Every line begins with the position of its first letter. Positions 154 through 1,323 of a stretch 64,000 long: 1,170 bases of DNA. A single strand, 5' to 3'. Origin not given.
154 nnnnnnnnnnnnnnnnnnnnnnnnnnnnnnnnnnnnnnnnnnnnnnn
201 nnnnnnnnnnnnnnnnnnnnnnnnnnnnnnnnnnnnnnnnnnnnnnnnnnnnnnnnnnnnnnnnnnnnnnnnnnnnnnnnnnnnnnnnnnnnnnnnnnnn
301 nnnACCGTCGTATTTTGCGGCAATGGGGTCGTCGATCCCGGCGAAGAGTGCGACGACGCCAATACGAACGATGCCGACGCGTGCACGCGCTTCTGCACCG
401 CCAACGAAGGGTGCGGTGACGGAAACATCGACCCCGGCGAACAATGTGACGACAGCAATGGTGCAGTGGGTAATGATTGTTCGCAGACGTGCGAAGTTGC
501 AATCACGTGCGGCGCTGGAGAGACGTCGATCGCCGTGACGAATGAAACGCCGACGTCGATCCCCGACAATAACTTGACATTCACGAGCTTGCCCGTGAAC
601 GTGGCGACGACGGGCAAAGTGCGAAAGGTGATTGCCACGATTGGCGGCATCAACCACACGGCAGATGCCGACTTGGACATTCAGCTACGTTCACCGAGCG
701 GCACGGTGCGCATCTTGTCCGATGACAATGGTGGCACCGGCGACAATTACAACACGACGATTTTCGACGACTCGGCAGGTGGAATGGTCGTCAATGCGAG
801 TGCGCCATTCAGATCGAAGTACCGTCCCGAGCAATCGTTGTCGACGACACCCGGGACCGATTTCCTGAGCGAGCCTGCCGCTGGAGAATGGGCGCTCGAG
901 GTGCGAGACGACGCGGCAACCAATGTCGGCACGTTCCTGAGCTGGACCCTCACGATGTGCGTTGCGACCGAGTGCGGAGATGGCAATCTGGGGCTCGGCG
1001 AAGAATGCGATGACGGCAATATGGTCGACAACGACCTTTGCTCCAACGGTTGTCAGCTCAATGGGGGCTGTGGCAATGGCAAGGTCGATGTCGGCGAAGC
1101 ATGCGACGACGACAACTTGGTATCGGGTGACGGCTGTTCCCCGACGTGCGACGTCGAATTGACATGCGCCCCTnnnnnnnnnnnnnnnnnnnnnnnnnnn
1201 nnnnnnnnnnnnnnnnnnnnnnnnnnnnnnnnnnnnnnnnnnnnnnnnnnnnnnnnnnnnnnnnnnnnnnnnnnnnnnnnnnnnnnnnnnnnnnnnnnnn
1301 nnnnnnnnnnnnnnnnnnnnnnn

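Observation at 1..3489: Array of standalone proprotein-convertase P-domains alternating with Myxococcus Cys-rich repeats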

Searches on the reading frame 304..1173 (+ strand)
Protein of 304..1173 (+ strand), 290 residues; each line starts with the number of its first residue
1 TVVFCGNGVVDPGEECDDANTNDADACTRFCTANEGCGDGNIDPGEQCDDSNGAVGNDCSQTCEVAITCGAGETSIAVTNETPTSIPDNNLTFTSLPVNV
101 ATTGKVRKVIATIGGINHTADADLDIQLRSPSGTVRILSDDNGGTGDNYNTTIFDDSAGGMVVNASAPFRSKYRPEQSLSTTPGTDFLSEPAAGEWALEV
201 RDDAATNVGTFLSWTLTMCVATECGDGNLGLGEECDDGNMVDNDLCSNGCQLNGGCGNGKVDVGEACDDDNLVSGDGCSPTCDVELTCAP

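Call 37: predict_structure(alignment_id=A1)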
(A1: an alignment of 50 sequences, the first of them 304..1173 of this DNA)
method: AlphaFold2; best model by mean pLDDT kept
length: 290 residues; sequences in the alignment: 50
mean_pLDDT: 81.8   pTM: 0.69
mean pLDDT of the five models: 81.8, 80.0, 78.9, 78.7, 78.0
residues with pLDDT >= 90: 118; 70-90: 94; 50-70: 76; < 50: 2
segments of 3 or more residues with pLDDT < 50: none
pLDDT, mean of each block of 10 residues (from residue 1): 64 71 72 63 67 61 83 94 94 97 93 91 91 96 81 94 89 96 93 95 92 96 67 66 68 67 76 77 77
secondary structure, 60 per line:
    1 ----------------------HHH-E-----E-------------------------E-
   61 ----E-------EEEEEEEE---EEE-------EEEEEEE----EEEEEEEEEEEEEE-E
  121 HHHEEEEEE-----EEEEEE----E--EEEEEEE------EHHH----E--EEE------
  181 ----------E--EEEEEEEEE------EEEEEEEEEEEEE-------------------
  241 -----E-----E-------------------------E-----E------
elements in order: E73-80 E84-86 E94-100 E105-118 E124-129 E135-140 E148-154 E172-174 E194-202 E209-221

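Call 40: fold_search(model_id=the predicted structure, library=pdb)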
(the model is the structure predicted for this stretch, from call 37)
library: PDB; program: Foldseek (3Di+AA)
matches with E <= 10: 1797; with E <= 0.001: 28
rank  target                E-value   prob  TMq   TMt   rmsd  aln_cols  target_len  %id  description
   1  3wqb_A                2.9e-08  1.00  0.35  0.17   7.3       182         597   21  Crystal structure of aeromonas sobria serine protease (ASP) and the chaperone (ORF2) complex (released 2015-03-25)
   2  3hjr                  4.1e-08  1.00  0.34  0.17   8.1       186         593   20  Crystal structure of serine protease of Aeromonas sobria (released 2009-06-02)
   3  9fid_A                2.3e-07  1.00  0.28  0.19   9.4       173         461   19  X-ray structure of furin (PCSK3) in complex with the PC1/3 (PCSK1) prodomain mutant R78K,R80A (released 2025-09-10)
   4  5jmo_A                2.5e-07  1.00  0.31  0.20   6.9       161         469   19  X-ray structure of furin in complex with the inhibitory antibody Nb14 (released 2016-12-07)
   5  6hlb_A                3.0e-07  1.00  0.30  0.20   7.6       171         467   20  X-ray structure of furin in complex with the cyclic peptide c[succinyl-Phe-2-Nal-(Arg)4-Lys]-Arg-4-Amba (released 2019-02-06)
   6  1p8j_C                3.6e-07  1.00  0.31  0.20   6.6       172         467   21  CRYSTAL STRUCTURE OF THE PROPROTEIN CONVERTASE FURIN (released 2003-07-08)
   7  1p8j_B                3.8e-07  1.00  0.31  0.20   6.4       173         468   21  CRYSTAL STRUCTURE OF THE PROPROTEIN CONVERTASE FURIN (released 2003-07-08)
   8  1p8j_A                4.0e-07  1.00  0.30  0.19   8.4       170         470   21  CRYSTAL STRUCTURE OF THE PROPROTEIN CONVERTASE FURIN (released 2003-07-08)
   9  1p8j_H                4.0e-07  1.00  0.29  0.19   8.5       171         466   22  CRYSTAL STRUCTURE OF THE PROPROTEIN CONVERTASE FURIN (released 2003-07-08)
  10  9fie_C                4.5e-07  1.00  0.31  0.20   7.8       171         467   19  X-ray structure of furin (PCSK3) in complex with the PC1/3 (PCSK1) prodomain mutant R77A,R80A,R81A (released 2025-09-10)
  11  5jmo_B                4.5e-07  1.00  0.29  0.19   6.8       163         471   20  X-ray structure of furin in complex with the inhibitory antibody Nb14 (released 2016-12-07)
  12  1p8j_F                4.8e-07  1.00  0.30  0.19   8.9       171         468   21  CRYSTAL STRUCTURE OF THE PROPROTEIN CONVERTASE FURIN (released 2003-07-08)
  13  7lcu                  5.7e-07  1.00  0.30  0.19   8.3       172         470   19  X-ray structure of Furin bound to BOS-318, a small molecule inhibitor (released 2022-01-12)
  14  4z2a                  6.1e-07  1.00  0.31  0.20   7.8       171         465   19  Crystal structure of unglycosylated apo human furin @1.89A (released 2016-05-04)
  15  4omc_A                6.1e-07  1.00  0.32  0.21   5.8       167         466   19  X-ray structure of human furin in complex with the competitive inhibitor meta-guanidinomethyl-Phac-RVR-Amba (released 2014-04-09)
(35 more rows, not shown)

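Call 41: search_solved_structures(query=A1, max_evalue=1, show_alignments=2)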
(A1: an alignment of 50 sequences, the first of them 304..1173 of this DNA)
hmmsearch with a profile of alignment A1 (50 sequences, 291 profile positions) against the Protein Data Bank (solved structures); distinct sequences matched with E-value up to 1: 3.
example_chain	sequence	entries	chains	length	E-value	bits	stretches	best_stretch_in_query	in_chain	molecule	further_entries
8sl1_A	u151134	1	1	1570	1.6e-05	27.5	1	37-66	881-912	Pappalysin-2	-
3hjr_A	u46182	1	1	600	0.0026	20.3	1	82-138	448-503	Extracellular serine protease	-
3wqb_A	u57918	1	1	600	0.0026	20.3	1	82-138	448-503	Extracellular serine protease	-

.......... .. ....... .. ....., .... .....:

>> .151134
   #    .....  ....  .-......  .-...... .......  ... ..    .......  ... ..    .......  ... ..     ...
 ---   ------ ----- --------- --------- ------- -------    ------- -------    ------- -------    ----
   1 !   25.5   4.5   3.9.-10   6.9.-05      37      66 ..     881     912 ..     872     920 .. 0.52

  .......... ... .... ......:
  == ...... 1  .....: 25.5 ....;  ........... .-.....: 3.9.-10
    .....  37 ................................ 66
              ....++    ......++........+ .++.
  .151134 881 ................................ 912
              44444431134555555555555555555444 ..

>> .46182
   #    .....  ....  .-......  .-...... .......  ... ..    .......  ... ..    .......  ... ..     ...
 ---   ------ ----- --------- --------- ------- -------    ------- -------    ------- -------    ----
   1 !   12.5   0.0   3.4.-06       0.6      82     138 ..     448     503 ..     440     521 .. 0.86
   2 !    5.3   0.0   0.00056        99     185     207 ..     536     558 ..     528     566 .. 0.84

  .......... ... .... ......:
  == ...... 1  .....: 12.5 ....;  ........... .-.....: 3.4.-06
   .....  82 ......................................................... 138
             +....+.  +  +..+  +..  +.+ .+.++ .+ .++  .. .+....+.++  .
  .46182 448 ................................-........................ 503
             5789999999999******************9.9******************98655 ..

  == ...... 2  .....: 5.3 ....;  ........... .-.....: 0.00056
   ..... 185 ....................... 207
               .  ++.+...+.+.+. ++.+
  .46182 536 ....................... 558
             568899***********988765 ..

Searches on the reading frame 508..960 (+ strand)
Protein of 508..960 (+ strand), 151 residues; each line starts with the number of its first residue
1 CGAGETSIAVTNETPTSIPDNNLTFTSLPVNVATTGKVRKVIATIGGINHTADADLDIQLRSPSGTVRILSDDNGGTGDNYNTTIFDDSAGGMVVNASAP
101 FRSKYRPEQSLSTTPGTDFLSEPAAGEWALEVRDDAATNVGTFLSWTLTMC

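Call 72: search_protein_representatives(alignment_id=A2)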
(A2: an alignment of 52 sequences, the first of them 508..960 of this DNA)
Query: 52 sequences, 151 profile positions. Proteins with E-value up to 0.001 (for the whole library): 26172; up to 1e-10: 11789; up to 1e-30: 1560. The best 150 are listed.
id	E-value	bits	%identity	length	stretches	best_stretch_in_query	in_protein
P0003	0.0e+00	1209.6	-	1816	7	1-151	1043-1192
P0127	0.0e+00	1173.2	-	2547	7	1-151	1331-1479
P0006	0.0e+00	1142.1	-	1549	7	1-151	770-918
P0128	0.0e+00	1063.7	-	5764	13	13-150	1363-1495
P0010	9.9e-263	876.0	-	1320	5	1-151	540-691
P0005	1.7e-262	875.2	-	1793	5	1-151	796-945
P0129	2.5e-258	861.7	-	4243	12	8-148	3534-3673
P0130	3.2e-213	715.3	-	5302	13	8-149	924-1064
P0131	2.9e-212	712.2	-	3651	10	27-148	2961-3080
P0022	1.4e-198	667.7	-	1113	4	1-151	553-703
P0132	1.8e-189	638.2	-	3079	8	10-148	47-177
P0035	5.8e-188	633.3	-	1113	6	1-151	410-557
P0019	1.0e-182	616.3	-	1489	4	1-151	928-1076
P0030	1.0e-176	596.7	-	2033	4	1-151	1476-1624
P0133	5.1e-167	565.3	-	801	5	10-148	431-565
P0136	4.1e-155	526.7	-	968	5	11-149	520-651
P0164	1.6e-110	381.9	-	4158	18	8-85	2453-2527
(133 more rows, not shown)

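Call 73: search_protein_families(library=pfam, proteins=[P0129, P0131, P0133, P0136], max_evalue=0.001)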
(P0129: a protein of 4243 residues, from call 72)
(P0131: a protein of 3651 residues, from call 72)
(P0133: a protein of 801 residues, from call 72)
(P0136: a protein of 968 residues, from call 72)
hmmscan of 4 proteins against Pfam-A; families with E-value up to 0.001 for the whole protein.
P0129 (4243 aa): 10 families
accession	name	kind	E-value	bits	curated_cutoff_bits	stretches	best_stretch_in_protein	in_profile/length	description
PF01483.27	P_proprotein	-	2e-123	403.2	21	10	3568-3674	3-85/86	Proprotein convertase P-domain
PF22544.2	HYDIN_VesB_CFA65-like_Ig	-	1e-56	189.7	25.5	2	674-771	8-99/100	HYDIN/CFA65/VesB-like, Ig-like domain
PF15780.11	ASH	-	9.2e-42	141.6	27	1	971-1052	15-94/98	Abnormal spindle-like microcephaly-assoc'd, ASPM-SPD-2-Hydin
PF22073.2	Cep192_D4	-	4.3e-36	123.9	35.5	0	981-1065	21-111/112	Cep192 domain 4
PF07610.17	DUF1573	-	3.5e-23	81.9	26.1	0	2365-2444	21-96/98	Protein of unknown function (DUF1573)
PF12371.14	TMEM131_like_N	-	4.8e-13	49.6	28.8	0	3162-3234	9-81/84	Transmembrane protein 131-like N-terminal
PF21633.3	MOV-10_Ig-like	-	3.8e-06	27.5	27.4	0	2069-2142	31-108/126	Helicase MOV-10, Ig-like domain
PF07705.17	CARDB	-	2.8e-05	24.7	22.7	0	4102-4179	18-88/101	CARDB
PF24507.1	Ig_CFAP65_4th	-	3.4e-05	24.6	27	0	3199-3233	25-58/76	CFAP65, fourth Ig-like domain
PF14646.12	MYCBPAP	-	0.00021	20.8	24.5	0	1568-1620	309-361/439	MYCBP-associated protein family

P0131 (3651 aa): 8 families
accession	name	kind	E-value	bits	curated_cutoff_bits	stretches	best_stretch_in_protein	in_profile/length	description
PF01483.27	P_proprotein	-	2.4e-113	370.9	21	10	1346-1450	2-85/86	Proprotein convertase P-domain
PF22544.2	HYDIN_VesB_CFA65-like_Ig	-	5.3e-55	184.3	25.5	3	944-1012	17-86/100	HYDIN/CFA65/VesB-like, Ig-like domain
PF15780.11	ASH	-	3.2e-48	162.4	27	2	3500-3583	13-94/98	Abnormal spindle-like microcephaly-assoc'd, ASPM-SPD-2-Hydin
PF22073.2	Cep192_D4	-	8.6e-32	110.1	35.5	2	942-1029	16-111/112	Cep192 domain 4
PF07610.17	DUF1573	-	1.4e-18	67.1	26.1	0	944-1012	15-83/98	Protein of unknown function (DUF1573)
PF12371.14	TMEM131_like_N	-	2.4e-13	50.5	28.8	0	950-1010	21-82/84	Transmembrane protein 131-like N-terminal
PF24507.1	Ig_CFAP65_4th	-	2.6e-11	44.2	27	0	969-1010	19-60/76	CFAP65, fourth Ig-like domain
PF22067.2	Cep192_D3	-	1.3e-06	28.8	27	0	948-1005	19-75/99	Cep192 domain 3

P0133 (801 aa): 2 families
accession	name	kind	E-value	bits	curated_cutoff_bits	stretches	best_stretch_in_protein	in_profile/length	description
PF01483.27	P_proprotein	-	6.2e-79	260.6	21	5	466-567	6-86/86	Proprotein convertase P-domain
PF18962.6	Por_Secre_tail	-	4.6e-09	36.9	27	1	732-791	2-66/75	Secretion system C-terminal sorting domain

P0136 (968 aa): 2 families
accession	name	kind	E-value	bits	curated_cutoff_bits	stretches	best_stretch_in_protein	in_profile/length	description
PF01483.27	P_proprotein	-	2e-47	159.7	21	5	549-651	3-85/86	Proprotein convertase P-domain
PF02412.23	TSP_3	-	3.6e-12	46.2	25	3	831-861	2-32/36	Thrombospondin type 3 repeat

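Call 74: search_protein_families(library=pfam, proteins=[P0127, P0132, P0164], max_evalue=0.001)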
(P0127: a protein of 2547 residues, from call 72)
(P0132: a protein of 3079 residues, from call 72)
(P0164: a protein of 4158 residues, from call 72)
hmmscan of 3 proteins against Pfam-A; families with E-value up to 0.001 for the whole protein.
P0127 (2547 aa): 2 families
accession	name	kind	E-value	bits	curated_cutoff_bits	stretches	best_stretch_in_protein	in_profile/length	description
PF13948.11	DUF4215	-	9.8e-129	420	27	13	598-642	5-46/47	Domain of unknown function (DUF4215)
PF01483.27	P_proprotein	-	1.2e-69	230.9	21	6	2249-2352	5-85/86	Proprotein convertase P-domain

P0132 (3079 aa): 1 family
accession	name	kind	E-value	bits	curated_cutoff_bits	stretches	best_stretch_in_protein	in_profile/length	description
PF01483.27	P_proprotein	-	3.5e-120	392.8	21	8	73-179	1-86/86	Proprotein convertase P-domain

P0164 (4158 aa): 12 families
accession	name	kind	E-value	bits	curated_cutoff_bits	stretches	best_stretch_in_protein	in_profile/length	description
PF01483.27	P_proprotein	-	1.1e-189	615.5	21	9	2483-2562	3-86/86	Proprotein convertase P-domain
PF07995.17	GSDH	-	2.2e-87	293.9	25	1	1301-1612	1-329/332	Glucose / Sorbosone dehydrogenase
PF03382.20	DUF285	-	3.9e-53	178.7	25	2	2227-2304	19-97/120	Mycoplasma protein of unknown function, DUF285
PF22352.2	K319L-like_PKD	-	4.6e-48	161.6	27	5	1893-1975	1-84/84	K319L-like, PKD domain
PF00082.27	Peptidase_S8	-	1.1e-33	117.2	21.8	1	182-428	3-273/288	Subtilase family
PF18911.6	PKD_4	-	2.6e-31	107.9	27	4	1886-1974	1-82/85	PKD domain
PF17892.7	Cadherin_5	-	1.7e-21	76.3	26.5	2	1186-1255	29-98/98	Cadherin-like domain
PF17963.7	Big_9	-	7.6e-21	75.2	23.6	4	1167-1253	3-89/89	Bacterial Ig domain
PF21027.3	Sde0182_C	-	2.3e-11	44.5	27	0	1717-1779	2-72/83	Cellulose-binding protein Sde0182, C-terminal domain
PF24192.1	DUF7417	-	4.8e-08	33.1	27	0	2557-2585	37-65/75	Domain of unknown function (DUF7417)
PF23560.1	GBD_Hemicentin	-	8.3e-08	32.5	27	0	942-994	37-90/100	Hemicentin galactose-binding domain-like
PF16407.11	PKD_2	-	2.4e-05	25.1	39.2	0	1694-1787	13-106/157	PKD-like family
